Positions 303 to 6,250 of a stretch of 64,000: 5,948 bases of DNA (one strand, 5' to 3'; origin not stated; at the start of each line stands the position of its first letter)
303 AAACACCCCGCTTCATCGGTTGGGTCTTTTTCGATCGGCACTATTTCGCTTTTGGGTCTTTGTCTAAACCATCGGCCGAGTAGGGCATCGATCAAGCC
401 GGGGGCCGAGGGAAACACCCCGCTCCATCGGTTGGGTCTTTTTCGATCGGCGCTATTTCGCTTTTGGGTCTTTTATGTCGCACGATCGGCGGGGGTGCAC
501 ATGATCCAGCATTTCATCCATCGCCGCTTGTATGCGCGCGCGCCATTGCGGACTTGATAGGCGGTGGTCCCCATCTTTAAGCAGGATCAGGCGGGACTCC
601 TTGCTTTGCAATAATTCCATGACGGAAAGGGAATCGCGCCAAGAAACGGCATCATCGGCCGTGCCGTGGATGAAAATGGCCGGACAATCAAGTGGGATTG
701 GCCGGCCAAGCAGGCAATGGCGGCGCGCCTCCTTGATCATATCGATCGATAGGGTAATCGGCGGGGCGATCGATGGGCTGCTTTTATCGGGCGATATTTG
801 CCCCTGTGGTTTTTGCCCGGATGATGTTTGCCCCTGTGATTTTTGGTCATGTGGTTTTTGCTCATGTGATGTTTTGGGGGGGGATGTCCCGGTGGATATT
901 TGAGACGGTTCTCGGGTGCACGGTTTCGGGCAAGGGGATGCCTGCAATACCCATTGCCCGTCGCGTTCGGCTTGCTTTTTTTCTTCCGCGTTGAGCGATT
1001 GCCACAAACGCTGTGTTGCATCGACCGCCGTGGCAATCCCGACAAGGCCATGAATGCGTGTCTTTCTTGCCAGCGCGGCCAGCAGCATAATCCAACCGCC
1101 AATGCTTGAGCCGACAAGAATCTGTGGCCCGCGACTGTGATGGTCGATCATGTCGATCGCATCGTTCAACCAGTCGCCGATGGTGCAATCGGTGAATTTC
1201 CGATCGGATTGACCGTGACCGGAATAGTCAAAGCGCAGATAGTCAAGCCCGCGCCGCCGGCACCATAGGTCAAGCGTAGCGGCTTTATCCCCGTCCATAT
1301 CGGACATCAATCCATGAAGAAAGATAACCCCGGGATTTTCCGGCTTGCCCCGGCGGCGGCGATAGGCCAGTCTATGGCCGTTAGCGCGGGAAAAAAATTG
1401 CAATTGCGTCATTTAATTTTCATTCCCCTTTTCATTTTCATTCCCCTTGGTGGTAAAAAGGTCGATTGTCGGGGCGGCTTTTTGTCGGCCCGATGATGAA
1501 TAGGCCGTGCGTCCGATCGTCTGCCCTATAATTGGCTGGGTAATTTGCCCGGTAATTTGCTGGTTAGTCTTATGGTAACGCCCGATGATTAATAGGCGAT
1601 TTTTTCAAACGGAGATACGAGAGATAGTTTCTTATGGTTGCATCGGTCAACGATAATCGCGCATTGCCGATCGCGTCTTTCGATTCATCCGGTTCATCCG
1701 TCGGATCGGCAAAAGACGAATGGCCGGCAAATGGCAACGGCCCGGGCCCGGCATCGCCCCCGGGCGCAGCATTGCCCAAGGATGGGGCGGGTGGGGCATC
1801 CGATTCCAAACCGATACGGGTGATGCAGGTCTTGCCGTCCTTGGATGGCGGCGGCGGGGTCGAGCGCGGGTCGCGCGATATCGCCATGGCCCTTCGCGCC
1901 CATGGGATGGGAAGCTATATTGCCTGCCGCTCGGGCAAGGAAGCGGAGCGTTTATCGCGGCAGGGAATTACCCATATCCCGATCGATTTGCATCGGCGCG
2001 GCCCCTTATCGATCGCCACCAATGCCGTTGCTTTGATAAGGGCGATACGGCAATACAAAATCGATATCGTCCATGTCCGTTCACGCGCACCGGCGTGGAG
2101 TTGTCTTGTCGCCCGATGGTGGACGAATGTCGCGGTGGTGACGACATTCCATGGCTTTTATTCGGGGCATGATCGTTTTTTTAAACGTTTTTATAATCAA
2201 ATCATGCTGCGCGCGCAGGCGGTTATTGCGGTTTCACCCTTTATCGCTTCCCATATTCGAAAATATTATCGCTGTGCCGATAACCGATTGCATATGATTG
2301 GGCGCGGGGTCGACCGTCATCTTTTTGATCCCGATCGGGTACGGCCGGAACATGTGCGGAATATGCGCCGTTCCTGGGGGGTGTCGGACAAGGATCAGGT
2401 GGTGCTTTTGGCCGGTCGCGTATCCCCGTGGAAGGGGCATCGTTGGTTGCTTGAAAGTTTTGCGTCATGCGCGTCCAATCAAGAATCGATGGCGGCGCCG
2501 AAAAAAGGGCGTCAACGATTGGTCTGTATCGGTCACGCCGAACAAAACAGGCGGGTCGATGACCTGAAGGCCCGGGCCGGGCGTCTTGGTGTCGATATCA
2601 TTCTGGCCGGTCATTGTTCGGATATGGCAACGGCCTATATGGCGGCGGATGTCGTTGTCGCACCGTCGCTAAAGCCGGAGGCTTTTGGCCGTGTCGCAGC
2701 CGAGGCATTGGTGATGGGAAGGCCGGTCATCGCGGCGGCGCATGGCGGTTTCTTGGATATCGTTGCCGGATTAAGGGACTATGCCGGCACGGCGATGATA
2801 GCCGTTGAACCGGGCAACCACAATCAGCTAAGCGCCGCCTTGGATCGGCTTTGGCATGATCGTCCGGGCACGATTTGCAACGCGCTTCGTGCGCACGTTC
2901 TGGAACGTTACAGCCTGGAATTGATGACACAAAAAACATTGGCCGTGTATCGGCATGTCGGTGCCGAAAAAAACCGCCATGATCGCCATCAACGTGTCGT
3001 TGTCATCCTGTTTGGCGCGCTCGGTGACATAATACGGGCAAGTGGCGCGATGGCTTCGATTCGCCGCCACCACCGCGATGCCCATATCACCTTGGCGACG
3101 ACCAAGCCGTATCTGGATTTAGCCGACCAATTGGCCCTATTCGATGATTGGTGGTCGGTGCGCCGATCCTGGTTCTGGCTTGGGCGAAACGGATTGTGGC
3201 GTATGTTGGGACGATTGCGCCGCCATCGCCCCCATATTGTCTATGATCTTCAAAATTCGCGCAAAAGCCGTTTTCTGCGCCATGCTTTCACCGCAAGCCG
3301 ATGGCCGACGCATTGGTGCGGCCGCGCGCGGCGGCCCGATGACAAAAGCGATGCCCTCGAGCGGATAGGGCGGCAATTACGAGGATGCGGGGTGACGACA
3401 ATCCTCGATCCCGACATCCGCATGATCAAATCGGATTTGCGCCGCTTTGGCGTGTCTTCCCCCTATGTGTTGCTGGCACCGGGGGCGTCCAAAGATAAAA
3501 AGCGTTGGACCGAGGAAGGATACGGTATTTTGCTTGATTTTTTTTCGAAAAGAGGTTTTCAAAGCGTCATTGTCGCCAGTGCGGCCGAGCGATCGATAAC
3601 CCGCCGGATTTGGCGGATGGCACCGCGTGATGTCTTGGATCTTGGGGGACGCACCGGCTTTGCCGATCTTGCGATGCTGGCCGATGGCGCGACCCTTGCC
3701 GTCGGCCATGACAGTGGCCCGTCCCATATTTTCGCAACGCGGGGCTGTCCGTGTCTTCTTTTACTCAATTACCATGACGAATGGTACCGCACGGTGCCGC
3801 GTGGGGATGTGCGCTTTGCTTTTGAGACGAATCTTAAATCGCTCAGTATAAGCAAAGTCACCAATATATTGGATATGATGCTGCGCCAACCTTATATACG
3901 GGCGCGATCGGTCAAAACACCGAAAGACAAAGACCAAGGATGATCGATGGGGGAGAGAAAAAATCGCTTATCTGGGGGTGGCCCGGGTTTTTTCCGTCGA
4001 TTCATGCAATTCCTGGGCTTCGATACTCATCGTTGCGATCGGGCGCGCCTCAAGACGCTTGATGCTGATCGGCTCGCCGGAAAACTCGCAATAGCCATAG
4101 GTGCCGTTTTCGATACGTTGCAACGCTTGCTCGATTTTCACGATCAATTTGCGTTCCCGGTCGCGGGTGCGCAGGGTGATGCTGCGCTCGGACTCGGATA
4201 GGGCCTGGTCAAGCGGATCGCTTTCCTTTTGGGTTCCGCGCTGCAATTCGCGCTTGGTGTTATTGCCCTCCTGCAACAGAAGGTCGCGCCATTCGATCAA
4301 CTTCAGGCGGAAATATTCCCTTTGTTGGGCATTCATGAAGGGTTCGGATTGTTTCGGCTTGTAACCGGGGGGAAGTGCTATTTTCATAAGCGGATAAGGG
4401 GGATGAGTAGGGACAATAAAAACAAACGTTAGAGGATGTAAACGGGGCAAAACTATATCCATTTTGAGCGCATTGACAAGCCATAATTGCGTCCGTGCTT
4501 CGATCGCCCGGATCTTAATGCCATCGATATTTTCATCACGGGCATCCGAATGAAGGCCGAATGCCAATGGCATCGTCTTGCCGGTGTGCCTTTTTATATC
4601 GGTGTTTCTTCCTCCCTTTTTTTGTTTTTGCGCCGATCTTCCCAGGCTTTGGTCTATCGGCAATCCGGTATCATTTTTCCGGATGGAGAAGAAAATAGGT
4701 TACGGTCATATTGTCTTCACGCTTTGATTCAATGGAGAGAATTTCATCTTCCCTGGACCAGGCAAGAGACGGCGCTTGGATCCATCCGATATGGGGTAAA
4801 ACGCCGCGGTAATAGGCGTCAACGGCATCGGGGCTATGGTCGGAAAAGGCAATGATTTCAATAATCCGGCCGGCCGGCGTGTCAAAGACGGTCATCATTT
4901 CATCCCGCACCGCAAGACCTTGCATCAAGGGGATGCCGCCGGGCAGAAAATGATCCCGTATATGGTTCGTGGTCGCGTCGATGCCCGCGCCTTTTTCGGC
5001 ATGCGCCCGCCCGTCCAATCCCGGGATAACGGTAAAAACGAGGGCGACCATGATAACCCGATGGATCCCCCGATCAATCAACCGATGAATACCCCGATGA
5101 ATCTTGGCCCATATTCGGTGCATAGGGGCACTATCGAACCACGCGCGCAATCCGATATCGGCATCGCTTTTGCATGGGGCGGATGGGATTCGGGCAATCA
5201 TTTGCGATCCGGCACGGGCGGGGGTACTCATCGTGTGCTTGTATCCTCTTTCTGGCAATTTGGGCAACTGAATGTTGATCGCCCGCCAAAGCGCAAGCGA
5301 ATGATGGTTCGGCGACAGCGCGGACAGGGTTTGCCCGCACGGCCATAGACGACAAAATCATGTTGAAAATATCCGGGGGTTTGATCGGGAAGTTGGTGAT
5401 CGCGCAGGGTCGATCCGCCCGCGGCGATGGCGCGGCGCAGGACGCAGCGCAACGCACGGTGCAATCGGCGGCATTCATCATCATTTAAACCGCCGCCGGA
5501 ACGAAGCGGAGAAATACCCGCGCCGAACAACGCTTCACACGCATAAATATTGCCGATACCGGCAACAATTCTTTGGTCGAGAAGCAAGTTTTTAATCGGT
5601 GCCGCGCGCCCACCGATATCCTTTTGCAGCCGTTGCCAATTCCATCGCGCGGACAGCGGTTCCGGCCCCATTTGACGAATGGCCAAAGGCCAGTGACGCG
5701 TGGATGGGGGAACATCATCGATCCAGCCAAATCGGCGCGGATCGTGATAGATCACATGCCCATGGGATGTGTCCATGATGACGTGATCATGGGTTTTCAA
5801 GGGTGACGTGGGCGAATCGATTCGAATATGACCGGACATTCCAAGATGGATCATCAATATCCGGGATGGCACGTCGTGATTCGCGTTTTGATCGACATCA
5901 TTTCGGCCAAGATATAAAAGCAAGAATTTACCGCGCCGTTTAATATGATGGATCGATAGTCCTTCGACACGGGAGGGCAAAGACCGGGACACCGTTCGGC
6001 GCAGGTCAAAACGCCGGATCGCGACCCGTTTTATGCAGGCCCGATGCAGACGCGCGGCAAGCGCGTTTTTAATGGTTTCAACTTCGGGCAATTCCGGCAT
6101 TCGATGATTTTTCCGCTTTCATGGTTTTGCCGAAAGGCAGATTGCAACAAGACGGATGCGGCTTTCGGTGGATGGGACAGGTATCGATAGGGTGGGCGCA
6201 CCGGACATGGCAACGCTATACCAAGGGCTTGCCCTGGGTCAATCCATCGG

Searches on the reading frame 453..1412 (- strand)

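Call 25: search_protein_families(library=pfam, proteins=[window:453-1412:-], max_evalue=0.001)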
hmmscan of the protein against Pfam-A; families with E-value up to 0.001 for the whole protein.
window:453-1412:- (319 aa): 5 families
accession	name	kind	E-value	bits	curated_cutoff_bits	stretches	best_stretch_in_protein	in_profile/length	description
PF12146.15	Hydrolase_4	-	6.6e-15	55.5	27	1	29-144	7-127/239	Serine aminopeptidase, S33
PF00561.26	Abhydrolase_1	-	6.7e-13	49.3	25.8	1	29-154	3-123/245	alpha/beta hydrolase fold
PF12697.13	Abhydrolase_6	-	1.3e-09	39.5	26.3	1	29-285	1-205/217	Alpha/beta hydrolase family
PF00326.27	Peptidase_S9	-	6.8e-05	22.9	22.6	0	242-299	144-203/213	Prolyl oligopeptidase family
PF20408.4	Abhydrolase_11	-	0.00011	22.5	27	0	29-124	5-103/193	Alpha/beta hydrolase domain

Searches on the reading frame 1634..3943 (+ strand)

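Call 25: search_protein_families(library=pfam, proteins=[window:1634-3943:+], max_evalue=0.001)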
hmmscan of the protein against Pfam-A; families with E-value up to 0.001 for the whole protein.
window:1634-3943:+ (769 aa): 7 families
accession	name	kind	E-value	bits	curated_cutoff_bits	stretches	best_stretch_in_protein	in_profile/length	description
PF13439.12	Glyco_transf_4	-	2.9e-27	96.2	28.5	1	74-228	2-168/170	Glycosyltransferase Family 4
PF13692.12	Glyco_trans_1_4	-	3.1e-21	76.6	27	1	255-409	2-142/142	Glycosyl transferases group 1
PF00534.26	Glycos_transf_1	-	6.7e-21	75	26.4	1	243-410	4-159/172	Glycosyl transferases group 1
PF01075.23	Glyco_transf_9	-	1.8e-17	64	22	1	603-715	99-213/247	Glycosyltransferase family 9 (heptosyltransferase)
PF13579.12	Glyco_trans_4_4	-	4.2e-16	60.1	29.7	1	74-225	1-158/158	Glycosyl transferase 4-like domain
PF20706.3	GT4-conflict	-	6.3e-11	42.3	26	1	189-420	142-370/385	Family 4 Glycosyltransferase in conflict systems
PF13477.12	Glyco_trans_4_2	-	3.4e-08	34.2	23.4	1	84-198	17-136/139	Glycosyl transferase 4-like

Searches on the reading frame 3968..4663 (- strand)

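Call 36: search_protein_families(library=pfam, proteins=[window:3968-4663:-], max_evalue=0.001)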
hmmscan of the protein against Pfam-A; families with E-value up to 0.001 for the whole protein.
window:3968-4663:- (231 aa): 2 families
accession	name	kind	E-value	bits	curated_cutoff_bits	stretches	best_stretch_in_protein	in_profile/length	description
PF21157.2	DksA_N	-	7.4e-24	84.2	27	1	114-184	1-71/71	DnaK suppressor protein DksA, N-terminal domain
PF01258.23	zf-dskA_traR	-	2.5e-08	34.2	24.9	1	187-221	1-35/36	Prokaryotic dksA/traR C4-type zinc finger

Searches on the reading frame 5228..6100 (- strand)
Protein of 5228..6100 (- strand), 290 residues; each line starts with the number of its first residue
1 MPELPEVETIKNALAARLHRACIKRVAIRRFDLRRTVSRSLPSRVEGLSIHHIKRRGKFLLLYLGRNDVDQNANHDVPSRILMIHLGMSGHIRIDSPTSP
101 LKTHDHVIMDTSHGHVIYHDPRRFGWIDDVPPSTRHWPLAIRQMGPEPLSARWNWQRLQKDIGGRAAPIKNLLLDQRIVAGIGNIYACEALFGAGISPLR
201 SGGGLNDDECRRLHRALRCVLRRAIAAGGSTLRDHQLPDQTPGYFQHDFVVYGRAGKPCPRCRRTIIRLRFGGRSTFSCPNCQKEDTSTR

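Call 36: search_protein_families(library=pfam, proteins=[window:5228-6100:-], max_evalue=0.001)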
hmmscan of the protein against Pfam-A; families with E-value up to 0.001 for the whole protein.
window:5228-6100:- (290 aa): 3 families
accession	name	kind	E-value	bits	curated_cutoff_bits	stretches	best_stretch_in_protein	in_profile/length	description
PF01149.29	Fapy_DNA_glyco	-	9.6e-27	94.4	25.5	1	1-126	1-116/117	Formamidopyrimidine-DNA glycosylase N-terminal domain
PF06831.19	H2TH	-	9.3e-25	86.9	34.7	1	144-234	1-91/93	Formamidopyrimidine-DNA glycosylase H2TH domain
PF06827.20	zf-FPG_IleRS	-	7.3e-11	42.1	21.3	1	256-284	1-29/30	Zinc finger found in FPG and IleRS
